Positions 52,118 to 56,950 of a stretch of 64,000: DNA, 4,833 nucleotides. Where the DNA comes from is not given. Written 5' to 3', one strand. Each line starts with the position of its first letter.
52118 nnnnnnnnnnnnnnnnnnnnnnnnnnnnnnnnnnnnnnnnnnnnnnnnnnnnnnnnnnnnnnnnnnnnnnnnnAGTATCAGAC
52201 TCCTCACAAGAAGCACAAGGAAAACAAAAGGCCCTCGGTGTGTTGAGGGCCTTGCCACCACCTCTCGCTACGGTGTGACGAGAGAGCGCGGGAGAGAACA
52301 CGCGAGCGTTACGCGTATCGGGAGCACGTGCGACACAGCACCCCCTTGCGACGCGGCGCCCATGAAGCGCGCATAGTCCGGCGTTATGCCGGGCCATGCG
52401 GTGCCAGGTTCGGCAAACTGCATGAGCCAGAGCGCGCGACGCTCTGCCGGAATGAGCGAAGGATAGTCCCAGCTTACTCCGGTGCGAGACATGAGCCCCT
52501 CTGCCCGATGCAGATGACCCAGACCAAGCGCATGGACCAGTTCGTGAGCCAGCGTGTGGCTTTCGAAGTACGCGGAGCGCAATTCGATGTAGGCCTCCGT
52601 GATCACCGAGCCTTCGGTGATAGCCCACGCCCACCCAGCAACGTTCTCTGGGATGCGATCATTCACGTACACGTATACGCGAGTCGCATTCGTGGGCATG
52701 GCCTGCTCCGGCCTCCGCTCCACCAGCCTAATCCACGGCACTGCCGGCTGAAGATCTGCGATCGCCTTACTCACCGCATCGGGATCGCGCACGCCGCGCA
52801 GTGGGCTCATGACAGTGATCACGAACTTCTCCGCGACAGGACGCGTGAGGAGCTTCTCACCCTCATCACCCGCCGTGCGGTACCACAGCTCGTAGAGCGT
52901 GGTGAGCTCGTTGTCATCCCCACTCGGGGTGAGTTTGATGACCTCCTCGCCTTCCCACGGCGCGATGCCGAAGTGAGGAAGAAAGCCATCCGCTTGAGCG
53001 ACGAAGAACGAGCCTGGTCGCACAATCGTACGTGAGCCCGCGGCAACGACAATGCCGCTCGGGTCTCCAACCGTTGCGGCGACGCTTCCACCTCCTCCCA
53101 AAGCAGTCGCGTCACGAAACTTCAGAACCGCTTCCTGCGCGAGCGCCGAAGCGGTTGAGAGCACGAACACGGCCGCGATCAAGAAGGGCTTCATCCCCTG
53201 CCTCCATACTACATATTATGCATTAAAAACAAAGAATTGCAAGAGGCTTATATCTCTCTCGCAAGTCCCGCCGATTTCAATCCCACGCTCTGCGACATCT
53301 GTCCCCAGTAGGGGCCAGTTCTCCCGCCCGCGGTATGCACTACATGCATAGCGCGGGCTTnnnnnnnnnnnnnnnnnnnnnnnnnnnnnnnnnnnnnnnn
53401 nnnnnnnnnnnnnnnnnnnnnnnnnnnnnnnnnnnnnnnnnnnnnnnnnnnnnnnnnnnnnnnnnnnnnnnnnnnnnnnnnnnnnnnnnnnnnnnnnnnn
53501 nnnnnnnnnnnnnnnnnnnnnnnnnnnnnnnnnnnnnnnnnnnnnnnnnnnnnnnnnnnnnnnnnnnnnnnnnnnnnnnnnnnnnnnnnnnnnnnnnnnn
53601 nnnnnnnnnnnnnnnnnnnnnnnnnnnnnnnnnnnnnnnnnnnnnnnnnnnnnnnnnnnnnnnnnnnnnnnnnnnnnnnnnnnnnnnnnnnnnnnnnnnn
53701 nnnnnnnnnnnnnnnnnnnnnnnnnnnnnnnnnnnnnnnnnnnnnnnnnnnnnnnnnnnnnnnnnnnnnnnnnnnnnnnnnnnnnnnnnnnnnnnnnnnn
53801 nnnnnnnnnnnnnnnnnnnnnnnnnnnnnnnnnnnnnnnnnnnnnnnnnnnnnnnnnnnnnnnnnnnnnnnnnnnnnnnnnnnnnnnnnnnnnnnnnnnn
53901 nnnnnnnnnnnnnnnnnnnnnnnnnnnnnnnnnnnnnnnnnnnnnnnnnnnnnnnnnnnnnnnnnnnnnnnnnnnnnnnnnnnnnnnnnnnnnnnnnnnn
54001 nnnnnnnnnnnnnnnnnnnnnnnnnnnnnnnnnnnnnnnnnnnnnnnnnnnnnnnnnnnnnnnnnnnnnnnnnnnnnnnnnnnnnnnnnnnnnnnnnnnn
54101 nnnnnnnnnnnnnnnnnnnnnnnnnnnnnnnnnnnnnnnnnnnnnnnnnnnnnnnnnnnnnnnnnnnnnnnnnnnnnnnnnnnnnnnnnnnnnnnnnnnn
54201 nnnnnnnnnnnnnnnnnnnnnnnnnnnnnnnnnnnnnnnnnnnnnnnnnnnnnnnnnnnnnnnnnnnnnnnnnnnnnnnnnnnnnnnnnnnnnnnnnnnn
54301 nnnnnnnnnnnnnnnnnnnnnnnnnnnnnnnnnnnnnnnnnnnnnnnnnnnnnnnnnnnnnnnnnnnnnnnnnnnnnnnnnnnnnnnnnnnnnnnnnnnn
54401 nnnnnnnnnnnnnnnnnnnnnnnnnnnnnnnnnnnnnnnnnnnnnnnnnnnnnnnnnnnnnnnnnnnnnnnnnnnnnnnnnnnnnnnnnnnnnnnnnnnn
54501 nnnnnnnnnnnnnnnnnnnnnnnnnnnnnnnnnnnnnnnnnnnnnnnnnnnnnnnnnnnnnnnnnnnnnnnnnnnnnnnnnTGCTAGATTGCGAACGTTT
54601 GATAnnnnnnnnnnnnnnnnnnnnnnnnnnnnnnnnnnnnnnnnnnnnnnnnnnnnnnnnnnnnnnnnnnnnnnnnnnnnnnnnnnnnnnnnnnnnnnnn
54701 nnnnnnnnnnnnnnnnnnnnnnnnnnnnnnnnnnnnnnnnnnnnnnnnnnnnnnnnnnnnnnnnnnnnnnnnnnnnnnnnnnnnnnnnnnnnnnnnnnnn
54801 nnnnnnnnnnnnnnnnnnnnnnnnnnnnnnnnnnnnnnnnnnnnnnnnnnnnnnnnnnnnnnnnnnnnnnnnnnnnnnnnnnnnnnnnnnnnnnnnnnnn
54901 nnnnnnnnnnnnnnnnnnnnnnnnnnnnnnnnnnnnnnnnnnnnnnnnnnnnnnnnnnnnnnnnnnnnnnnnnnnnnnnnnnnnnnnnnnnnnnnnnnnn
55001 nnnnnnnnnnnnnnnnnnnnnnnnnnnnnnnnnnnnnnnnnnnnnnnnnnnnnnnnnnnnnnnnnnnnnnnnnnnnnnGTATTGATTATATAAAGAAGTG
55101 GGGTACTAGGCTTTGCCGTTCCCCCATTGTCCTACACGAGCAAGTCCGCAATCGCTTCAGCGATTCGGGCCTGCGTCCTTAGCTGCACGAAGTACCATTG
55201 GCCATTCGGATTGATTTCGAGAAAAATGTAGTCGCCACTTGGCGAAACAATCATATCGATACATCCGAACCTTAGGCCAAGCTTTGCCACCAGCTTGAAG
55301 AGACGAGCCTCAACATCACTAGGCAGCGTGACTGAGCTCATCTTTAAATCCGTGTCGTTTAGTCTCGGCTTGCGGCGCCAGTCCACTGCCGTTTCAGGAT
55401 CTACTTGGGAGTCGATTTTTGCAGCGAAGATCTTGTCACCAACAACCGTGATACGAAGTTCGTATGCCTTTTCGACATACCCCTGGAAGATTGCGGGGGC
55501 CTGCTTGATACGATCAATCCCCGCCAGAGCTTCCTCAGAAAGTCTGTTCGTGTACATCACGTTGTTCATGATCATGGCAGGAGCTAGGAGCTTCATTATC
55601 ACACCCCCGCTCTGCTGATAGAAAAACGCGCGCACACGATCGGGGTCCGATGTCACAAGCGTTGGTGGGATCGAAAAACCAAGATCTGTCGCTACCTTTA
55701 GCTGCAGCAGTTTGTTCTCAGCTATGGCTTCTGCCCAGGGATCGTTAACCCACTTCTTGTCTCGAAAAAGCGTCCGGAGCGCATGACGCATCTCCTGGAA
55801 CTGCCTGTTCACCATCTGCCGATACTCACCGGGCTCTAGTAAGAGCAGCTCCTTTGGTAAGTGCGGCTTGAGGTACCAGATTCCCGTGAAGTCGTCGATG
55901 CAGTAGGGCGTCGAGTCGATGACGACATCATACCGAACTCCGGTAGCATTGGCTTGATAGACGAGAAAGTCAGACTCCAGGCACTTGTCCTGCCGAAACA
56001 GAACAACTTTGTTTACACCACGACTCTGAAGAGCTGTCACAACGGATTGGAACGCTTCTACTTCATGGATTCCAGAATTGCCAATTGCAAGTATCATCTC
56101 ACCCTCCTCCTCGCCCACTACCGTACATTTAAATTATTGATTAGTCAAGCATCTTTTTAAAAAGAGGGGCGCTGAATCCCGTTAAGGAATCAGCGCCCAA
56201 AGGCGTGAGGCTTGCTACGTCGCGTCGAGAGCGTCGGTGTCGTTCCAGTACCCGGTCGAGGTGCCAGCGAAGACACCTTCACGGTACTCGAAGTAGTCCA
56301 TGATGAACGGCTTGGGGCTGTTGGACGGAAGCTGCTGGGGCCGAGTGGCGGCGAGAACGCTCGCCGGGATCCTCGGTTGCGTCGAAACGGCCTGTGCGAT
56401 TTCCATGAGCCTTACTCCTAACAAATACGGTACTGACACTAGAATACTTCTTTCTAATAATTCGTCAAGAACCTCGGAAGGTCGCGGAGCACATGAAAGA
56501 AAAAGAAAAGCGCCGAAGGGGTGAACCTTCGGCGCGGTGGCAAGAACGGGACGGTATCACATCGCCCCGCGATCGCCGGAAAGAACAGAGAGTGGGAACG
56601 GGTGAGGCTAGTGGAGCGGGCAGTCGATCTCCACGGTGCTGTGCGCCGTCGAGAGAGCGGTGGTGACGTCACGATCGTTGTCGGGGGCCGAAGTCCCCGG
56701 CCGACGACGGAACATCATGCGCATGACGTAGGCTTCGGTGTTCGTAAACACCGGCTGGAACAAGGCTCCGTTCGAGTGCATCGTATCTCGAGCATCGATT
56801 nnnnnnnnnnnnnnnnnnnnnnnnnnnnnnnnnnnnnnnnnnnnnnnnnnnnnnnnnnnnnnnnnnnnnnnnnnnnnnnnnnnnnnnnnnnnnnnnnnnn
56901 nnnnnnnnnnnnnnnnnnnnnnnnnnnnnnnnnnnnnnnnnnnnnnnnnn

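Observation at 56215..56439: Putative precursor peptide with Thr/Ser/Asp-rich C-terminal core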

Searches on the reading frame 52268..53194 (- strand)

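Call 3: search_protein_families(library=ncbifam, proteins=[window:52268-53194:-], max_evalue=1)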
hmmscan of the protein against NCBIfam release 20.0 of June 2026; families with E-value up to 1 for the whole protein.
window:52268-53194:- (308 aa): 4 families
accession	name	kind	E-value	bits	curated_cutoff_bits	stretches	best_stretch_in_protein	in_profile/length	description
NF038115.1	SVAGG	subfamily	0.0035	16.4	150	1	178-235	136-198/407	SVAGG family GlyGly-CTERM protein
NF008667.0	PRK11667.1-5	equivalog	0.053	13.5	221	1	5-62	14-70/157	hypothetical protein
NF035945.1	Zn_serralysin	subfamily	0.2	10.8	500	1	173-227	127-177/462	serralysin family metalloprotease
TIGR03952.1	metzin_BF0631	equivalog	0.43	9.5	208.1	1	212-229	233-250/351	zinc-dependent metalloproteinase lipoprotein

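Call 4: search_protein_families(library=pfam, proteins=[window:52268-53194:-], max_evalue=1)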
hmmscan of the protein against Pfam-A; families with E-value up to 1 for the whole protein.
window:52268-53194:- (308 aa): 2 families
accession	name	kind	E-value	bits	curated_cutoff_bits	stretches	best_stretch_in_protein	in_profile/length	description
PF00413.30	Peptidase_M10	-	0.012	16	24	1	213-237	110-134/159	Matrixin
PF19527.4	DUF6055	-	0.32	10.3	27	1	168-223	89-140/417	Family of unknown function (DUF6055)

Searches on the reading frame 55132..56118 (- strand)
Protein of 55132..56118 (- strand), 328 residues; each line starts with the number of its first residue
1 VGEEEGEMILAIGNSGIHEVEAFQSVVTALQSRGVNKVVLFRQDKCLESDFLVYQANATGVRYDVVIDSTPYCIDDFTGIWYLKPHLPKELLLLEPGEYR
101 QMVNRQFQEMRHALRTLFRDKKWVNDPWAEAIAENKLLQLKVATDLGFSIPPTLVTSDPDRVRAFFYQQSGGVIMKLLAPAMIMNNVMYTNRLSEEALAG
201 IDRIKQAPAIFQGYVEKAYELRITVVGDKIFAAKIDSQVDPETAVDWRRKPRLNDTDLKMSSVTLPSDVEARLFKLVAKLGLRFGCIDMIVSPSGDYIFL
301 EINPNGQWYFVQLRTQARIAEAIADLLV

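Call 3: search_protein_families(library=ncbifam, proteins=[window:55132-56118:-], max_evalue=1)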
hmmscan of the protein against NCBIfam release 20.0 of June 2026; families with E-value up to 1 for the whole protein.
window:55132-56118:- (328 aa): 12 families
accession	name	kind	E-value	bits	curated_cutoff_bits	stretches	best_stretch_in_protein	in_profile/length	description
TIGR04185.1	ATPgraspMvdC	equivalog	2.1e-63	214.3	425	1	24-328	14-317/318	MvdC family ATP-grasp ribosomal peptide maturase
TIGR04187.1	GRASP_SAV_5884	subfamily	5.7e-60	203.1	350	1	25-327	15-311/312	ATP-grasp ribosomal peptide maturase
TIGR04184.1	ATPgraspMvdD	equivalog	3.7e-57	193.9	475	1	20-328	10-320/321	MvdD family ATP-grasp ribosomal peptide maturase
TIGR04192.1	GRASP_w_spasm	equivalog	1.4e-30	106.7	230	1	102-327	95-318/318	grasp-with-spasm system ATP-grasp peptide maturase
TIGR00768.1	rimK_fam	subfamily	3e-10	39.9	143.4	1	120-325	72-274/276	RimK family alpha-L-glutamate ligase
NF040720.1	MptN_Meth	equivalog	2.7e-05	23.4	350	1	113-326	78-289/291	tetrahydromethanopterin:alpha-L-glutamate ligase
TIGR02144.1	LysX_arch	equivalog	0.00078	18.6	275.6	1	209-327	165-275/281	lysine biosynthesis protein LysX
NF003573.0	PRK05246.1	equivalog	0.00096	18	272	1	122-232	111-220/316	glutathione synthase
TIGR01380.1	glut_syn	equivalog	0.0079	15.2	299.05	1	124-230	112-217/312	glutathione synthase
NF009110.0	PRK12458.1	subfamily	0.012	14.6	408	1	124-218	124-217/349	glutathione synthetase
NF007764.0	PRK10446.1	equivalog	0.024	13.9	331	1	125-233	89-200/300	30S ribosomal protein S6--L-glutamate ligase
NF005315.0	PRK06849.1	equivalog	0.093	11.7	406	1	134-215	115-194/389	hypothetical protein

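Call 4: search_protein_families(library=pfam, proteins=[window:55132-56118:-], max_evalue=1)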
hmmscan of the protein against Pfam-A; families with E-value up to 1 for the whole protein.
window:55132-56118:- (328 aa): 2 families
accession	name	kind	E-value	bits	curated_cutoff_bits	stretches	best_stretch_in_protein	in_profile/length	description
PF08443.16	RimK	-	0.0041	17.2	21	1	133-325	1-186/188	RimK-like ATP-grasp domain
PF02955.21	GSH-S_ATP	-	0.0062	16.4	23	1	148-290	10-152/175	Prokaryotic glutathione synthetase, ATP-grasp domain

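Call 10: find_homologous_proteins(query=window:55132-56097:-, max_evalue=1e-10)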
Query window:55132-56097:- (321 aa): 833 proteins with E <= 1e-10 among 3178 candidates; the best 120 are listed.
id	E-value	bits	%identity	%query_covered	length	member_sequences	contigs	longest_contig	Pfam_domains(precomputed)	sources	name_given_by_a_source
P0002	1.5e-211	719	100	100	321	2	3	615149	-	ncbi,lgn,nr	ncbi:MAG: hypothetical protein QY311_01665 [Candidatus Paceibacterota bacterium]|nr:MAG: hypothetica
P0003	6.5e-208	707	99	100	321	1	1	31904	-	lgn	-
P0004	1.6e-187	640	88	100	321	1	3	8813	-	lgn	-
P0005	1.2e-121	424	57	100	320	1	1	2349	PF21068.4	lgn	-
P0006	4.4e-120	419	59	100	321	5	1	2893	-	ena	-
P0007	4.3e-119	415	57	100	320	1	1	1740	PF08443.17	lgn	-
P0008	7.2e-118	411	56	100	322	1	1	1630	PF08443.17,PF21068.4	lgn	-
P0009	9.6e-118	411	58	100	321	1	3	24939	PF08443.17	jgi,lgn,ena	jgi:glutathione synthase/RimK-type ligase-like ATP-grasp enzyme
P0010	1.2e-117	410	57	100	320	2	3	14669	PF08443.17,PF21068.4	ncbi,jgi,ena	-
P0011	2.3e-117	410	59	100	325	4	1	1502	PF08443.17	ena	-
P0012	8.9e-117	408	54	100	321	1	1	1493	PF08443.17,PF21068.4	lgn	-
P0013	3.4e-116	406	55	100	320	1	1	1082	PF08443.17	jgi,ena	-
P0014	2.5e-115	403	56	100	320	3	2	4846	PF08443.17,PF21068.4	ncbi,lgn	ncbi:MAG: hypothetical protein ABIH51_00265 [Patescibacteria group bacterium]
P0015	9.7e-115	401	54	100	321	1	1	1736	PF21068.4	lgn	-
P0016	2.3e-114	400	56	100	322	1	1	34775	PF08443.17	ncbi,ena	-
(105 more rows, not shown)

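Call 13: find_related_loci(query=A2, collection=genome_contigs, flank=4000)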
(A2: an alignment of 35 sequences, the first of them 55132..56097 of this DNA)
Query A2 (321 aa) in genome_contigs; peptide patterns used: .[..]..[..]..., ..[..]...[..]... (x = any residue, [..] = any of these).
600 stretches matched a pattern (row limit reached: there are more); 587 encode a relative of the query (tblastn E <= 1e-3); the best 80 are kept; 80 distinct loci.
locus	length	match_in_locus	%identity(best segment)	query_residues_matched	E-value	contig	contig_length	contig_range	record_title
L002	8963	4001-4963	59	1-321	2e-129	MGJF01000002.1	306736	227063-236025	MAG: Candidatus Yanofskybacteria bacterium RIFCSPHIGHO2_01_FULL_43_32 rifcsphigho2_01_scaffold_161, whole genome shotgun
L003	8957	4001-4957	55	1-320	1e-120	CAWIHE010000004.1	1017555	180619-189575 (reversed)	MAG: Candidatus Uhrbacteria bacterium isolate MFD03726.bin.1.68 genome assembly, contig: contig_72709, whole genome shot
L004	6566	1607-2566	52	1-321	3e-118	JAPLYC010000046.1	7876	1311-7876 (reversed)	MAG: Candidatus Parcubacteria bacterium isolate LacPavin_0920_SED3_MAG_40_21 LacPavin_0920_SED3_scaffold_1529568, whole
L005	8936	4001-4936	54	1-313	2e-117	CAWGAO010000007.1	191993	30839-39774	MAG: Candidatus Tagabacteria bacterium isolate MFD04408.bin.2.160 genome assembly, contig: contig_70654, whole genome sh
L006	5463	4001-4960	52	1-321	5e-112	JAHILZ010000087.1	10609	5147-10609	MAG: Patescibacteria group bacterium isolate KR13_N2.mb.46 KR13_N2.mb.46_k141_377224, whole genome shotgun sequence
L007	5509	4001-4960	51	1-321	5e-109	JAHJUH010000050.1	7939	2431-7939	MAG: Patescibacteria group bacterium isolate OS_PC_MetaG.mb.97 OS_PC_MetaG.mb.97_k141_165887, whole genome shotgun seque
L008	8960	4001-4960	46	1-321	6e-102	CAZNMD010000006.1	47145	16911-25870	MAG TPA_asm: uncultured Candidatus Saccharibacteria bacterium isolate SRP287051_co1_29 genome assembly, contig: NODE_138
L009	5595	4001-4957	44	2-321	7e-96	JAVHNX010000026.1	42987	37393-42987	MAG: Candidatus Paceibacterota bacterium isolate WB02no17_34_18 NODE_296_length_42987_cov_10.995574, whole genome shotgu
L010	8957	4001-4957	45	1-321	5e-94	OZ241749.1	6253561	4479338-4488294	MAG: Chitinophagaceae bacterium isolate ca40f1fe-4a6d-4d15-ad54-0159cd83673b genome assembly, chromosome: 1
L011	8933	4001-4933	44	1-320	1e-81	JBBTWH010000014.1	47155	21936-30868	MAG: Patescibacteria group bacterium isolate H41-bin254_1 H41_bin254_1_000000000014, whole genome shotgun sequence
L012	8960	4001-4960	51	1-321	1e-111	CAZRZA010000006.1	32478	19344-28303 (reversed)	MAG TPA_asm: uncultured Gammaproteobacteria bacterium isolate SRP200020_co5_4 genome assembly, contig: NODE_2050_length_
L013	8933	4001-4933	40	1-320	5e-76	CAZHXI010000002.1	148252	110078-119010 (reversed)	MAG TPA_asm: uncultured Gammaproteobacteria bacterium isolate SRP278252_co2_296 genome assembly, contig: NODE_127_length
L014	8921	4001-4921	38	1-321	3e-73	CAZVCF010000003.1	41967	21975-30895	MAG TPA_asm: uncultured Gammaproteobacteria bacterium isolate binchicken_co38_723 genome assembly, contig: NODE_1956_len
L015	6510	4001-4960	50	1-321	1e-106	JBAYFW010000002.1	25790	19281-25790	MAG: Candidatus Paceibacterota bacterium isolate SO_2016_GW1_110 scaffold03342_OW334_2016, whole genome shotgun sequence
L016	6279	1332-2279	39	2-316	3e-70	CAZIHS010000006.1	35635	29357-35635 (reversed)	MAG TPA_asm: uncultured Gammaproteobacteria bacterium isolate binchicken_co16_148 genome assembly, contig: NODE_1991_len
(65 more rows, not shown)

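Call 31: find_related_loci(query=A2, collection=metagenome_contigs, flank=4000)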
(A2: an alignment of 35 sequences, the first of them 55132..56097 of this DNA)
Query A2 (321 aa) in metagenome_contigs; peptide patterns used: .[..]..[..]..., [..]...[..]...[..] (x = any residue, [..] = any of these).
600 stretches matched a pattern (row limit reached: there are more); 565 encode a relative of the query (tblastn E <= 1e-3); the best 80 are kept; 80 distinct loci.
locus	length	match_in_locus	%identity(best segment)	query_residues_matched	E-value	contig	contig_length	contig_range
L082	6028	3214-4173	56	1-321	2e-122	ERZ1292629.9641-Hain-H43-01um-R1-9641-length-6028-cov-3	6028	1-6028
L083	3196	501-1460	54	1-321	2e-125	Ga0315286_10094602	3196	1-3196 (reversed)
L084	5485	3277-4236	57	1-321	2e-121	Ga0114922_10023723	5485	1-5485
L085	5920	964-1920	53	1-321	6e-119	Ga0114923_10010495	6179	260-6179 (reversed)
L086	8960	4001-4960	54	1-321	4e-118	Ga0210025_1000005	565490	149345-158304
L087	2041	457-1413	53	1-320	1e-124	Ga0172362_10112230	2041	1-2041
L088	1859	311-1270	53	1-321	4e-125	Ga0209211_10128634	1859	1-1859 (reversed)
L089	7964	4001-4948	53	1-317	9e-117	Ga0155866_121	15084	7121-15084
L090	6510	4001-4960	50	1-321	6e-107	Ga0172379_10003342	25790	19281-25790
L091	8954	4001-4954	50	2-320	1e-100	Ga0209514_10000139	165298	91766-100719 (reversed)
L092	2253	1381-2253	50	2-293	6e-104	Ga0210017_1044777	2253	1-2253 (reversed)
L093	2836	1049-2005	44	2-321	3e-99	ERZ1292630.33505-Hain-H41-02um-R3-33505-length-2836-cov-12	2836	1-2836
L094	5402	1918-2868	46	1-321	9e-87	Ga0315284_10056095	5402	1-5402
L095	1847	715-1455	49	71-317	1e-87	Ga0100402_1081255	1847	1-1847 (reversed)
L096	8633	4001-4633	55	110-320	7e-79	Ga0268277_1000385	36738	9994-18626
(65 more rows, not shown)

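Call 44: search_solved_structures(query=window:55132-56097:-, max_evalue=0.001, show_alignments=1)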
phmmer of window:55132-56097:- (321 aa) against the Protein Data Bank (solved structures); distinct sequences matched with E-value up to 0.001: 6.
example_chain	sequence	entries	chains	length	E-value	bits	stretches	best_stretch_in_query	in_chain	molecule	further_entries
5ig8_A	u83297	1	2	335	4.5e-42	147.5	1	47-321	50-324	ATP grasp ligase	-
7m4s_A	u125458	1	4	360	3.8e-41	144.4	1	74-321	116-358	AMdnB protein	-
5ig9_A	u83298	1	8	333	1.8e-35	125.8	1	54-321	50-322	ATP grasp ligase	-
7mgv_A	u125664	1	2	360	3.2e-33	118.4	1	125-320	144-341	CdnC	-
9bou_A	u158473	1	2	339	8.1e-15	57.9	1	113-320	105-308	MvdD-like pre-ATP grasp domain-containing protein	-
7drm_A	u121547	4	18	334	9.8e-08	34.7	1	118-320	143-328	ATP-grasp domain-containing protein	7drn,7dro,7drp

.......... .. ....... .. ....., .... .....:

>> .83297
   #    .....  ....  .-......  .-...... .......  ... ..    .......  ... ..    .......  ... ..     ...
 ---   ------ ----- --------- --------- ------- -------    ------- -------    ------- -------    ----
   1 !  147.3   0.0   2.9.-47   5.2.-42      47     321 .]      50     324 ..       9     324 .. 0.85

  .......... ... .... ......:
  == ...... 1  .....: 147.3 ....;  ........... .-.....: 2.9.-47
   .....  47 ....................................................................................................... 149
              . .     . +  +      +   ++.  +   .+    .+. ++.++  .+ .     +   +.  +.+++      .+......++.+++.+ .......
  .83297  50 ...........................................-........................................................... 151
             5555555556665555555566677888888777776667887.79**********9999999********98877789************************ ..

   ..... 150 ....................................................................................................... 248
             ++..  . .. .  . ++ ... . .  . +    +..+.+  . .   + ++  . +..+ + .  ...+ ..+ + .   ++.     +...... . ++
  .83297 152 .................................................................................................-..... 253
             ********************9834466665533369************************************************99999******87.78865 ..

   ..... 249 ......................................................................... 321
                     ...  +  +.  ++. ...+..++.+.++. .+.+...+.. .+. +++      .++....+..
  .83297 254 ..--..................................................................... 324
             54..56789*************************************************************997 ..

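Call 51: find_encoding_contigs(protein=P0004, flank=6000, max_places=3)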
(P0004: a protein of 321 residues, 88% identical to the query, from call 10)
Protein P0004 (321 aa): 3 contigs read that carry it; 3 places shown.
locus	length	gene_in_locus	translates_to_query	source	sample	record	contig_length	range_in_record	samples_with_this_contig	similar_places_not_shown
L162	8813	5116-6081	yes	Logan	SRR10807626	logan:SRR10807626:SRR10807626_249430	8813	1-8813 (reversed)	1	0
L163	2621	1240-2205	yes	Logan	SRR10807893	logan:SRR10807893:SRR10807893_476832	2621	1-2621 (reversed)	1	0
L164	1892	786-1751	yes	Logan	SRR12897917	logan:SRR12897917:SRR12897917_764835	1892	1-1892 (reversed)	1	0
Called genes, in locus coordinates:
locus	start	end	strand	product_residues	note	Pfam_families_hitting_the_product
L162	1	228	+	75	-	?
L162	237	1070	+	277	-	-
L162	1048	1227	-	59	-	-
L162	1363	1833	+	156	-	-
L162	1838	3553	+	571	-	PF25788:Ig_Rha78A_N, PF00801:PKD (weak), PF18911:PKD_4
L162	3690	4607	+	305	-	-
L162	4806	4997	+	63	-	-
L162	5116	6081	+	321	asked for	-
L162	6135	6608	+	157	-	PF20329:DUF6624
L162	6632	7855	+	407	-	PF00675:Peptidase_M16, PF05193:Peptidase_M16_C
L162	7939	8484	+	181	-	-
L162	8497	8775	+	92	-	-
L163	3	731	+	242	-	?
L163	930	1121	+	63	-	-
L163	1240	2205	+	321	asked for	-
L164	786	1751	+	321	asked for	-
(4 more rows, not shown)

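Call 69: search_protein_families(library=padloc, proteins=[window:55132-56097:-], max_evalue=0.01)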
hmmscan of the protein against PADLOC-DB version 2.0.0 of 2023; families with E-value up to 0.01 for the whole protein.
window:55132-56097:- (321 aa): 0 families

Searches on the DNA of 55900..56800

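Call 68: search_rna_families(source=window, start=55900, end=56800, threshold=evalue, max_evalue=1)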
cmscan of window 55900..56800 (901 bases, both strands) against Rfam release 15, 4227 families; matches with E-value up to 1: 2.
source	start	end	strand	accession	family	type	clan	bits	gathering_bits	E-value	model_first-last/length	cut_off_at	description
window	56495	56567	-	RF00519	suhB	Gene; sRNA;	CL00108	17.8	41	0.63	1-77/77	no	Makes More Granules Regulator RNA (mmgR)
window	56296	56346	+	RF01136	sR28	Gene; snRNA; snoRNA; CD-box;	-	15.2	39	0.24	1-55/55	no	Small nucleolar RNA sR28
